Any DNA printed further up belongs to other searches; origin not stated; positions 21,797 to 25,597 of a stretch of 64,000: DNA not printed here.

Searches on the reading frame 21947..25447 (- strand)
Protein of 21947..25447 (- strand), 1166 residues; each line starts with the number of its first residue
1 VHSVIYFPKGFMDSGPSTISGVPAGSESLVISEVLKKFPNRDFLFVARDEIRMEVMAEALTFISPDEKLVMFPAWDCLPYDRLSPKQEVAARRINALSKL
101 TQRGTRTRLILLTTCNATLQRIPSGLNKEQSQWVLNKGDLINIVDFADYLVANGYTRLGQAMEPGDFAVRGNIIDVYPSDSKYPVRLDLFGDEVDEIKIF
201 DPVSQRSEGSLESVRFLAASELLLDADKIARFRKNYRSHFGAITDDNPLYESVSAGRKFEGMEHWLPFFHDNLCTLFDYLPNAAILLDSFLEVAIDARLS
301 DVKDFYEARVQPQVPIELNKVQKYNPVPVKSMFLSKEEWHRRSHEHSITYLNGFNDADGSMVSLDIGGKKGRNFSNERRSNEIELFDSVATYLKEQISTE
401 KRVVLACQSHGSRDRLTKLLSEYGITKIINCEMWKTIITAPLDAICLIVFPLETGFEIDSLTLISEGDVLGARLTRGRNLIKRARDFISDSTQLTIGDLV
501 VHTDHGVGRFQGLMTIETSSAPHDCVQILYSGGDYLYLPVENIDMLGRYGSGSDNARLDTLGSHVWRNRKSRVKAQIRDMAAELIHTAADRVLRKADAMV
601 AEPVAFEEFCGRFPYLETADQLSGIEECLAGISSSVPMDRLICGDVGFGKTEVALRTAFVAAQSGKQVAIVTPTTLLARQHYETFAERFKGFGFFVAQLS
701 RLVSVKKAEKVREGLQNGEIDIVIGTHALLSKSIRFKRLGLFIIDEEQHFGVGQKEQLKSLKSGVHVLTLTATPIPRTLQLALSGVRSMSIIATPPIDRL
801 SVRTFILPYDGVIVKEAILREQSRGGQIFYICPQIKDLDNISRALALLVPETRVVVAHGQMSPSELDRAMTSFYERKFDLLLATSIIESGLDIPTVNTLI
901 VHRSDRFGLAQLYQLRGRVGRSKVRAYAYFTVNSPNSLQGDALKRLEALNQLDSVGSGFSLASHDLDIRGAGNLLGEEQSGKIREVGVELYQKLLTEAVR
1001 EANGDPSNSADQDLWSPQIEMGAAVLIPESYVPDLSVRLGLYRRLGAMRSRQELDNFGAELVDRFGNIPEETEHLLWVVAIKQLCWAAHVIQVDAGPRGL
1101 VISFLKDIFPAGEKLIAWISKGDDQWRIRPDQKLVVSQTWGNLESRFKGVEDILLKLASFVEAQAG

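Call 69: search_protein_families(library=pfam, proteins=[window:21947-25447:-], max_evalue=0.00001)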
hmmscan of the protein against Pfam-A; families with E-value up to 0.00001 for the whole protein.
window:21947-25447:- (1166 aa): 7 families
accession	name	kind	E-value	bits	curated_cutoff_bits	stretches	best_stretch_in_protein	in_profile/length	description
PF00270.35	DEAD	-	3.1e-23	82.8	26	1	621-780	4-165/167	DEAD/DEAH box helicase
PF17757.6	UvrB_inter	-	3.5e-22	78.8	22.9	1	135-221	3-90/91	UvrB interaction domain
PF03461.20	TRCF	-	7.8e-22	77.9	25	1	1024-1107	4-87/95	TRCF domain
PF00271.37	Helicase_C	-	2.7e-21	76.3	23.5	1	817-922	9-109/110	Helicase conserved C-terminal domain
PF02559.22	CarD_TRCF_RID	-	1.2e-16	60.9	23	1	494-549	1-56/57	CarD-like/TRCF RID domain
PF04851.21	ResIII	-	1.6e-08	35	22.5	1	641-774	27-162/164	Type III restriction enzyme, res subunit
PF21132.2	MFD_D3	-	2.8e-08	34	21.8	1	399-468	5-72/73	MFD, D3 domain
